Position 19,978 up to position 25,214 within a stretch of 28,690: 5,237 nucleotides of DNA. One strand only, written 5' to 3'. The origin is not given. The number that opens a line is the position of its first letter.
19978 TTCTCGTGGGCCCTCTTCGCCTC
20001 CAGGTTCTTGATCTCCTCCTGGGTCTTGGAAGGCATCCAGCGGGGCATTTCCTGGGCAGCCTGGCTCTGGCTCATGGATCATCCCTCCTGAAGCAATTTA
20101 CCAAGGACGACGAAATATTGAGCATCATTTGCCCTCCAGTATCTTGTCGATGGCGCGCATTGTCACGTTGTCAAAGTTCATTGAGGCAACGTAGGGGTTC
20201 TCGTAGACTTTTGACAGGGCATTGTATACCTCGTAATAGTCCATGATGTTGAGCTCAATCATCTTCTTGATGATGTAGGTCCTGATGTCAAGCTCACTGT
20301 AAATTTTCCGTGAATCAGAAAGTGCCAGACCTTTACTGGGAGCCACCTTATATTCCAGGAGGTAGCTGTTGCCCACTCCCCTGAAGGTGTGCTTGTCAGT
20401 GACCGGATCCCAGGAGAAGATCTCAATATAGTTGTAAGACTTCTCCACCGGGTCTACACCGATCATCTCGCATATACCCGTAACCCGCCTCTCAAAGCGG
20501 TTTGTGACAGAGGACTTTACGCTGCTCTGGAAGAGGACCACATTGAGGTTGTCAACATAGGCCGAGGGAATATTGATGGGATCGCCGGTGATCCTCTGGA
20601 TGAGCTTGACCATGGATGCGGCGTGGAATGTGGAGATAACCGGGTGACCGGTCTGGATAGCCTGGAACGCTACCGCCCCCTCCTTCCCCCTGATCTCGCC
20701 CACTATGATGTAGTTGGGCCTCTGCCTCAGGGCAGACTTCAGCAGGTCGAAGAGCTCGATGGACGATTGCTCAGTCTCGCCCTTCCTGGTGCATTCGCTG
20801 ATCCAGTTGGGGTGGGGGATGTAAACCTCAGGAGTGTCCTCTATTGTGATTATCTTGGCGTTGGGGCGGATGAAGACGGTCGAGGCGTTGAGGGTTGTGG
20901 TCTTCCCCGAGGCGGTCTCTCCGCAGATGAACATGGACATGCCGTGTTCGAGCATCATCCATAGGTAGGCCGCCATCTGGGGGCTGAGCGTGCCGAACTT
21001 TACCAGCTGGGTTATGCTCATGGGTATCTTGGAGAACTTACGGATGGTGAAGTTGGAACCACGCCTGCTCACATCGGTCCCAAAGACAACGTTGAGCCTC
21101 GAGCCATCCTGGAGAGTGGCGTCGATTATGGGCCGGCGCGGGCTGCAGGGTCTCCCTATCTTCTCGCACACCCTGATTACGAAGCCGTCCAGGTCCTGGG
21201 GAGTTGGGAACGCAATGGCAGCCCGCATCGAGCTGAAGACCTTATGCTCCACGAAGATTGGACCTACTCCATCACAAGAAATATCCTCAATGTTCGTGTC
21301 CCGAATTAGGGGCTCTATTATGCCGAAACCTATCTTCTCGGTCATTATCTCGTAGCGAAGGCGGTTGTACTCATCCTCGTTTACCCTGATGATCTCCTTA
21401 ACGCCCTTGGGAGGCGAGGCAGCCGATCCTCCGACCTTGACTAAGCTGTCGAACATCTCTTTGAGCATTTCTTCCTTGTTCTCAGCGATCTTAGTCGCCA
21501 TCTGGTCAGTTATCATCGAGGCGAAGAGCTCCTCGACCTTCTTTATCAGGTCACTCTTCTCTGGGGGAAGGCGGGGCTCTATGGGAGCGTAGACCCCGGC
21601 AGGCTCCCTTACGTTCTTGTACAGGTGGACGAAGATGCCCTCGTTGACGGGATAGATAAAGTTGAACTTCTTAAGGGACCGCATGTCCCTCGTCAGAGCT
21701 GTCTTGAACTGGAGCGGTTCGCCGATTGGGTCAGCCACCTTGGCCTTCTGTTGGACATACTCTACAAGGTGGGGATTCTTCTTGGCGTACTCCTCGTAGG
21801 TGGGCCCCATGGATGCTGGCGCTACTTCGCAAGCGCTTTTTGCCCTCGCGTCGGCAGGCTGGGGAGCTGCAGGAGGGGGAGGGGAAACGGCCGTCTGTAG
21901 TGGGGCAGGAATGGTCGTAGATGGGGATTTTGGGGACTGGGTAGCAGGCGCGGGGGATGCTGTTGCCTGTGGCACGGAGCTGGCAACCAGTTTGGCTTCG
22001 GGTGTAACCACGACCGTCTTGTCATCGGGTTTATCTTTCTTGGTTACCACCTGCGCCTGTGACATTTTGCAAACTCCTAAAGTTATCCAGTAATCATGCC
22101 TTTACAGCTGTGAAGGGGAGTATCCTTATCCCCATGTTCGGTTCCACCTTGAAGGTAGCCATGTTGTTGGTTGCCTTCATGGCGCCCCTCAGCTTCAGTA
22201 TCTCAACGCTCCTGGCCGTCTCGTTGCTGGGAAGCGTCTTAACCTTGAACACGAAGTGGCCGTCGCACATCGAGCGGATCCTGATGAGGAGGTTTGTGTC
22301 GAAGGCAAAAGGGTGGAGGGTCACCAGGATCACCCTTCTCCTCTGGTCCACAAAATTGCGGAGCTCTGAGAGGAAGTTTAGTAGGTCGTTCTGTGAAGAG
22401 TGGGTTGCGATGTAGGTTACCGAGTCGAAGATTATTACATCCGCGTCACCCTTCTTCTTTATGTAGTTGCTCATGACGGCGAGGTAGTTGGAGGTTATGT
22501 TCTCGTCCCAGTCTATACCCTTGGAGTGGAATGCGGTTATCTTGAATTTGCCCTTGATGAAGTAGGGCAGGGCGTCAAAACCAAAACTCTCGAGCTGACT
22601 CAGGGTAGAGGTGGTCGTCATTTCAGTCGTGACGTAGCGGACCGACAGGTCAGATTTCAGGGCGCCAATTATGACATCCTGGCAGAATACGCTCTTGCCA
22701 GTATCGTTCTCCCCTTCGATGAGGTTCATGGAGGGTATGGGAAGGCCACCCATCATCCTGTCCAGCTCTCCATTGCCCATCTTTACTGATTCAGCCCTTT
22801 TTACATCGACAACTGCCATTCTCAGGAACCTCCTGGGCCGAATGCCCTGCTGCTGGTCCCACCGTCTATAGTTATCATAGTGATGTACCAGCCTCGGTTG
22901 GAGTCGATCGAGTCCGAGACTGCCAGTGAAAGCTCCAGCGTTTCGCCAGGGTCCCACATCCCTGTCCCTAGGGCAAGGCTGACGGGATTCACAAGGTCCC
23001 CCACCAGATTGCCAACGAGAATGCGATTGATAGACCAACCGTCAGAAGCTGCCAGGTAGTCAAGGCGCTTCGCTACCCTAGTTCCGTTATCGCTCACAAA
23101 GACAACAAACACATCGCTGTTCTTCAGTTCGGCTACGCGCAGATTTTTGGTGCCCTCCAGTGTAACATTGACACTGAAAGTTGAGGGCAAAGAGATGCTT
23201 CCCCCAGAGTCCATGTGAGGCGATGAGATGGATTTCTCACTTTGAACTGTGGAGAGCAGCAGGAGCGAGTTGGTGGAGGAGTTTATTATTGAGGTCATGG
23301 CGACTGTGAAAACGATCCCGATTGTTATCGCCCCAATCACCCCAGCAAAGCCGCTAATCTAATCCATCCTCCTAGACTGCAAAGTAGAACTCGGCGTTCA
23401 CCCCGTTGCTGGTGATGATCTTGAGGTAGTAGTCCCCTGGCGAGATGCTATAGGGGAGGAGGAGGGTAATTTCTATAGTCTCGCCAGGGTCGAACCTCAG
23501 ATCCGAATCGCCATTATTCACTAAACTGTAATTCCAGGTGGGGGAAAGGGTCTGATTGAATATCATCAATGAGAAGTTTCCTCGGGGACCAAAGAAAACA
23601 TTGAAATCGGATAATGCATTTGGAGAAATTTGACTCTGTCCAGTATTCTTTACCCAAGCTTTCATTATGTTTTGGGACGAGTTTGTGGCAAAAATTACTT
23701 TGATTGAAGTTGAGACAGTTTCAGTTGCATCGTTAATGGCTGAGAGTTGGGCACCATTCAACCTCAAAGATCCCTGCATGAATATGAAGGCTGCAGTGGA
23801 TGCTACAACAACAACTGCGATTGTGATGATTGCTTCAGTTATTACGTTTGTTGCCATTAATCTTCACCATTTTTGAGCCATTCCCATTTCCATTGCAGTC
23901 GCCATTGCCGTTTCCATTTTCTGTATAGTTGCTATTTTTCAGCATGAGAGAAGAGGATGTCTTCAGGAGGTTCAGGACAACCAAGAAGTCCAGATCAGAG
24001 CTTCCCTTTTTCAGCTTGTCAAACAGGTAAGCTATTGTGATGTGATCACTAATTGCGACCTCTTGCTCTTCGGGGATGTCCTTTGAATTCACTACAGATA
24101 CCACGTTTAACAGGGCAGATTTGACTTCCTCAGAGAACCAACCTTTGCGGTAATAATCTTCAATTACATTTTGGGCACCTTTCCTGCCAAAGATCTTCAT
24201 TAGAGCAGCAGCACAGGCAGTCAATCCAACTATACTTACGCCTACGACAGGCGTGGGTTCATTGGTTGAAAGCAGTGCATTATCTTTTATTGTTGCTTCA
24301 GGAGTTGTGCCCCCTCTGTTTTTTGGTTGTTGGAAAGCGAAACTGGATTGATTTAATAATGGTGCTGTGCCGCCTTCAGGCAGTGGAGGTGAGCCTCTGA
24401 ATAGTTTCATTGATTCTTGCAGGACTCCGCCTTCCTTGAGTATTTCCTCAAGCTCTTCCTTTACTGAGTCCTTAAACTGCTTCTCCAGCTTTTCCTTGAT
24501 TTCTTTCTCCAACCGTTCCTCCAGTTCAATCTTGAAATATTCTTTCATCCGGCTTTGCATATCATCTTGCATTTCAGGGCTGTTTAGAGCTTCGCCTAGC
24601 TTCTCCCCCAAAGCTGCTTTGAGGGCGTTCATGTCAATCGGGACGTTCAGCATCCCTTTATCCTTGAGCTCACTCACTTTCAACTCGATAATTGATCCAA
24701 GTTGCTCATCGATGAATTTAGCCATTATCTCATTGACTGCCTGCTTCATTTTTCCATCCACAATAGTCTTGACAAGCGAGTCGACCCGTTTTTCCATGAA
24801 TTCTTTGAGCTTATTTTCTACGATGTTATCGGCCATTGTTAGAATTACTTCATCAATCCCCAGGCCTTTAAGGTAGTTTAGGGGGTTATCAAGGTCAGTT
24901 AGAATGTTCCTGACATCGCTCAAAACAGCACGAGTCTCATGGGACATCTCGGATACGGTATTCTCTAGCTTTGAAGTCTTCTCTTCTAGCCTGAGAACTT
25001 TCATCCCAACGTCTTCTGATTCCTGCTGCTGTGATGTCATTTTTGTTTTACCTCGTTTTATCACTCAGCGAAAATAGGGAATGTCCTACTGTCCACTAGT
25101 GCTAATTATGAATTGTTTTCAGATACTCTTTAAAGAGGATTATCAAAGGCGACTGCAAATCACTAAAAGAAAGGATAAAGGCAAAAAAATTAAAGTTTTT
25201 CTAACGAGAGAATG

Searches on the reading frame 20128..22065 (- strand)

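Call 10: search_protein_families(library=pfam, proteins=[window:20128-22065:-], max_evalue=0.01)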
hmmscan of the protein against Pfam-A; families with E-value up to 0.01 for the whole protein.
window:20128-22065:- (646 aa): 1 family
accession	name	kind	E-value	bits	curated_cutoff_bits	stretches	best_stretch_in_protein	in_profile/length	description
PF00437.27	T2SSE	-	1.7e-33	116.2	24.9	1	247-494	5-257/370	Type II/IV secretion system protein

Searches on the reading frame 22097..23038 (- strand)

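Call 10: search_protein_families(library=pfam, proteins=[window:22097-23038:-], max_evalue=0.01)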
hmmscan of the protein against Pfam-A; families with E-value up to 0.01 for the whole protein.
window:22097-23038:- (314 aa): 5 families
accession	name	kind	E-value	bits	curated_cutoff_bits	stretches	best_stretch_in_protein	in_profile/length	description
PF06745.19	ATPase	-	5.3e-22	78.8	26.6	1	87-308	3-228/231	KaiC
PF05625.17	PAXNEB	-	3.7e-06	26.7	28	1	209-276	213-282/366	PAXNEB protein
PF05763.18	DUF835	-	0.00017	21.8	33.1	1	189-251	68-129/136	Protein of unknown function (DUF835)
PF01637.24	ATPase_2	-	0.0011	19.3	33.2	1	105-227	23-139/225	ATPase domain predominantly from Archaea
PF03796.21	DnaB_C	-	0.0079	16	27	0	85-146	2-64/255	DnaB-like helicase C terminal domain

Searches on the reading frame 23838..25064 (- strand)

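Call 10: search_protein_families(library=pfam, proteins=[window:23838-25064:-], max_evalue=0.01)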
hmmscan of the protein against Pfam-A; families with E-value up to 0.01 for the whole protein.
window:23838-25064:- (409 aa): 2 families
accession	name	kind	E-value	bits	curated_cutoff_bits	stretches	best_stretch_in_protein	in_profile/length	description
PF04659.18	Arch_fla_DE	-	9.7e-06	25.9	21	1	287-343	25-86/96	Archaeal flagella protein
PF05794.18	Tcp11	-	0.008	15.7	27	0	177-374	11-106/436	T-complex protein 11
